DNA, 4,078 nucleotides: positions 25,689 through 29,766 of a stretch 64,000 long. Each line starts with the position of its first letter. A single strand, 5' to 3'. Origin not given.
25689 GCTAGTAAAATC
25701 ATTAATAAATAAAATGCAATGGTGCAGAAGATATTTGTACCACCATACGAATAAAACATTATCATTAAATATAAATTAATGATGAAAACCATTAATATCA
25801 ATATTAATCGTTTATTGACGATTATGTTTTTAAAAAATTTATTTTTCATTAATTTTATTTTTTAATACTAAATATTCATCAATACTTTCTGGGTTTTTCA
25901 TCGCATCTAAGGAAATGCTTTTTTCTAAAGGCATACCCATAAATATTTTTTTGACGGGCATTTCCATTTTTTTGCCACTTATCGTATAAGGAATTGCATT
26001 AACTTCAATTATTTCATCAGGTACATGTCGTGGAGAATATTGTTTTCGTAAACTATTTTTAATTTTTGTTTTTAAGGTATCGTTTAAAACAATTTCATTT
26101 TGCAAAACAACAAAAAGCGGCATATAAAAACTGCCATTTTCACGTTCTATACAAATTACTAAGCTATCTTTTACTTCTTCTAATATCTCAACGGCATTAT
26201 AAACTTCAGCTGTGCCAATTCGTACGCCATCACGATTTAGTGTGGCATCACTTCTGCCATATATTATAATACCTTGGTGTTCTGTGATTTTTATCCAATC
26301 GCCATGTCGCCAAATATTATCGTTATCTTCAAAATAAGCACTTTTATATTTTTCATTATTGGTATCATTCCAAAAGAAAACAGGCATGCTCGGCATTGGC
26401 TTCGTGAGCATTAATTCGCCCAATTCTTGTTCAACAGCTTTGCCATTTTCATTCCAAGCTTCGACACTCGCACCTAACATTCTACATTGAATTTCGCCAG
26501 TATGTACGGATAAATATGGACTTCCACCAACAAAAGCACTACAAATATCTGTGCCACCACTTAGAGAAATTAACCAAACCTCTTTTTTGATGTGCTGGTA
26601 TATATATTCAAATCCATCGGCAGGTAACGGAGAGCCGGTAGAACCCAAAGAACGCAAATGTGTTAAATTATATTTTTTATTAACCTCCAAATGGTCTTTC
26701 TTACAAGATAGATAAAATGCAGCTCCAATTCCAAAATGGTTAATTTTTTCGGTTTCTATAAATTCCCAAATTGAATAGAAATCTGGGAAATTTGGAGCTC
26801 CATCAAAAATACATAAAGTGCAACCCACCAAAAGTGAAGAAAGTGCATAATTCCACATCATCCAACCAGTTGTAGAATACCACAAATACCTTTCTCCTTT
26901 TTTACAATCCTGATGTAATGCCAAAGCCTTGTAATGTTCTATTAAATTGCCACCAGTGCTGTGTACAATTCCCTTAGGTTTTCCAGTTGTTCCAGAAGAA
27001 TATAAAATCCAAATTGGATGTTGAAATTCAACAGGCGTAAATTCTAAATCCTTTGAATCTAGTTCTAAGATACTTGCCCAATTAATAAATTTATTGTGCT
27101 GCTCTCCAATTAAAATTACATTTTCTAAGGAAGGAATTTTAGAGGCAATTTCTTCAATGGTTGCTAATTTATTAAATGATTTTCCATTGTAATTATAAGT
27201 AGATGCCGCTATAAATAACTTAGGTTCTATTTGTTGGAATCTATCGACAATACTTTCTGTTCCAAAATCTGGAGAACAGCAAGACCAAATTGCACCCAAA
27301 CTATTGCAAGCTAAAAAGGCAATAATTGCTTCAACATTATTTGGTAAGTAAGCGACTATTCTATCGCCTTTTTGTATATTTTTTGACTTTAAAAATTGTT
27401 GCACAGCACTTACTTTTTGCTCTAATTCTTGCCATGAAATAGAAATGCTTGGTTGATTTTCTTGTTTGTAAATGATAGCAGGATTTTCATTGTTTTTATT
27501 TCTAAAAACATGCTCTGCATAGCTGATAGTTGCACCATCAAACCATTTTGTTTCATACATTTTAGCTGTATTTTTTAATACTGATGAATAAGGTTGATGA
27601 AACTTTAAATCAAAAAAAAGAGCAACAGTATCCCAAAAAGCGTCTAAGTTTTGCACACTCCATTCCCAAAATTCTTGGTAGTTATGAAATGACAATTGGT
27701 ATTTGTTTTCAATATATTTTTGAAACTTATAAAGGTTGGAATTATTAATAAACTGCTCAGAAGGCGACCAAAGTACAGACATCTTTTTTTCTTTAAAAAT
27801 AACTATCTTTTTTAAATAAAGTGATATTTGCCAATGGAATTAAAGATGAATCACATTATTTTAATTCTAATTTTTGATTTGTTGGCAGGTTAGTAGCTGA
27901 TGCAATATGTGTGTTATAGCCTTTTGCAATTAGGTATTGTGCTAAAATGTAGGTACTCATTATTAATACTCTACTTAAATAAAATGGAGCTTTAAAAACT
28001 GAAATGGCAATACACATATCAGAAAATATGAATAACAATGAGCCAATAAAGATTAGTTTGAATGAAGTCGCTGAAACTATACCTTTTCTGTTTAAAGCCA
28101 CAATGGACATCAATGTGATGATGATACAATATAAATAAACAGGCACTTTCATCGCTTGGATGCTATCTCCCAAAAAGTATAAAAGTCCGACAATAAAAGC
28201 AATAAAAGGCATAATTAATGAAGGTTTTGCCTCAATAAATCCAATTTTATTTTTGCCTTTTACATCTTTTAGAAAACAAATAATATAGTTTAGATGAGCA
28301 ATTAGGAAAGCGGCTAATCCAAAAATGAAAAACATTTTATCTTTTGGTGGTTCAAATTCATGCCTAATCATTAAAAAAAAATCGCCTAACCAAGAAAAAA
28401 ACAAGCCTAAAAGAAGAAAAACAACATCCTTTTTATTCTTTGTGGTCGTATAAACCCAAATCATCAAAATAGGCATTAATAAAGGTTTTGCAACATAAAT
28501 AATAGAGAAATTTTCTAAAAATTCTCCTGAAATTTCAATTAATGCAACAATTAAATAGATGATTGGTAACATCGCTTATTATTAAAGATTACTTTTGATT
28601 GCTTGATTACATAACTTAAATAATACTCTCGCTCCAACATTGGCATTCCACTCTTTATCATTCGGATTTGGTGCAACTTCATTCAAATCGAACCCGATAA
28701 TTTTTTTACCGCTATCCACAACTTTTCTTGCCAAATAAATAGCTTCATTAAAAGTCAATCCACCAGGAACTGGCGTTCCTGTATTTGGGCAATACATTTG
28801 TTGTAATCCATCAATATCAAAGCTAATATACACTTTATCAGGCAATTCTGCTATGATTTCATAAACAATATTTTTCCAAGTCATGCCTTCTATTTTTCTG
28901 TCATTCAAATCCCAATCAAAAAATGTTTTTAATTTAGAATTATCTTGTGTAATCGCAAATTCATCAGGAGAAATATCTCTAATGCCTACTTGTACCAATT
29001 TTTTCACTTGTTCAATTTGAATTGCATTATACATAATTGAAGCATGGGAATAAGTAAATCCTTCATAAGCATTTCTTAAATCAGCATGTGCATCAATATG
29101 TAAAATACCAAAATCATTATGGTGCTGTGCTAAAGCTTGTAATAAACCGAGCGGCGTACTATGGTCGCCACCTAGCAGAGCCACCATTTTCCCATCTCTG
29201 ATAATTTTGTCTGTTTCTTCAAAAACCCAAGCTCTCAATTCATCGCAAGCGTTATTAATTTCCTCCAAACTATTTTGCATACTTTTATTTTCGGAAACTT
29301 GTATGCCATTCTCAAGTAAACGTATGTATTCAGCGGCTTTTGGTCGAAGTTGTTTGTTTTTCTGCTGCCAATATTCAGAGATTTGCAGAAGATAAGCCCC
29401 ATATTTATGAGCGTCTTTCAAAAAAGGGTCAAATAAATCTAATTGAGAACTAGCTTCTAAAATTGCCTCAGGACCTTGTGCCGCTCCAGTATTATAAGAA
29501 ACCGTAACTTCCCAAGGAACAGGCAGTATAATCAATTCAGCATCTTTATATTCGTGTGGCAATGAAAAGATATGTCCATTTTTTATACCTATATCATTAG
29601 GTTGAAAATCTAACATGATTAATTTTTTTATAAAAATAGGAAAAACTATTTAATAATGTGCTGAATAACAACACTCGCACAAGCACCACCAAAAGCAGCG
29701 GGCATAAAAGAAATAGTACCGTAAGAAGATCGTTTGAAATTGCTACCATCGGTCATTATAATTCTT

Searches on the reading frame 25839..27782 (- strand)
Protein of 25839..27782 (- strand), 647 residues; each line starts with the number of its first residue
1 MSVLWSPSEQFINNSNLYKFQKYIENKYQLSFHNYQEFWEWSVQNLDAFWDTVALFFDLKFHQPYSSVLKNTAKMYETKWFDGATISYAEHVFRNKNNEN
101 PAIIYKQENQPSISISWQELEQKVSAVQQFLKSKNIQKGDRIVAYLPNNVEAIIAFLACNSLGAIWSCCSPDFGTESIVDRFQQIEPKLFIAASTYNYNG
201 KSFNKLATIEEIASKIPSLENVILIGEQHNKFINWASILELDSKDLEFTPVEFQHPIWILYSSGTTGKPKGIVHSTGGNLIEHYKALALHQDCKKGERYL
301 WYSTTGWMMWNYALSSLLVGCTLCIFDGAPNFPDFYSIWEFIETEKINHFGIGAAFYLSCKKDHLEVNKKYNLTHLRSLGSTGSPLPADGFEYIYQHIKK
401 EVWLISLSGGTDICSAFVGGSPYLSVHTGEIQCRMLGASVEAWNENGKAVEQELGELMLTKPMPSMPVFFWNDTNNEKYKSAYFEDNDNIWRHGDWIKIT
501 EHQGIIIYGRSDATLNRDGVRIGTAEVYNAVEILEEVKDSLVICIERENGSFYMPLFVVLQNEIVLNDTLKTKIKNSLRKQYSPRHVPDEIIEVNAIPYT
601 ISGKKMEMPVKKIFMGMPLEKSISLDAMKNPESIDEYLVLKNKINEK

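Call 73: search_protein_families(library=pfam, proteins=[window:25839-27782:-], max_evalue=0.001)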
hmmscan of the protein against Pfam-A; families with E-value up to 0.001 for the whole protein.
window:25839-27782:- (647 aa): 3 families
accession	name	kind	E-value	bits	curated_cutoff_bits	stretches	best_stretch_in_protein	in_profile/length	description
PF00501.34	AMP-binding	-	1.3e-44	153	29.9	1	96-462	7-377/384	AMP-binding enzyme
PF16177.11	ACAS_N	-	9.3e-11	41.8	27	1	35-91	1-54/55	Acetyl-coenzyme A synthetase N-terminus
PF13193.12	AMP-binding_C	-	0.00031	22.1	24.5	0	535-604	10-76/76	AMP-binding enzyme C-terminal domain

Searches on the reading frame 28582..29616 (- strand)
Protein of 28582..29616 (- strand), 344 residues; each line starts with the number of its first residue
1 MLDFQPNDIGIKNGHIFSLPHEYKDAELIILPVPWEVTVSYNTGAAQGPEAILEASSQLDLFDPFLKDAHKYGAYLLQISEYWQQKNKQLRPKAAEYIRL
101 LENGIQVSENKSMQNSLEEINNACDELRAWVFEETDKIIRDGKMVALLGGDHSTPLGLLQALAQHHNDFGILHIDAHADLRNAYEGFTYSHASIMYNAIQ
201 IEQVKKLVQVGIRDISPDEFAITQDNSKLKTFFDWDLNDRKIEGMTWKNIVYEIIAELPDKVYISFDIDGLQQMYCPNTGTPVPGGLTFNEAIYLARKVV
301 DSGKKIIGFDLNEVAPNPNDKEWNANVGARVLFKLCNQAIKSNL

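Call 73: search_protein_families(library=pfam, proteins=[window:28582-29616:-], max_evalue=0.001)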
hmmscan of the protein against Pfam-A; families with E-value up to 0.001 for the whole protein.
window:28582-29616:- (344 aa): 1 family
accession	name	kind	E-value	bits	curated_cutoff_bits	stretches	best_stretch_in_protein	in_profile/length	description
PF00491.26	Arginase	-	3.2e-58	197.9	22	1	27-335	2-277/280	Arginase family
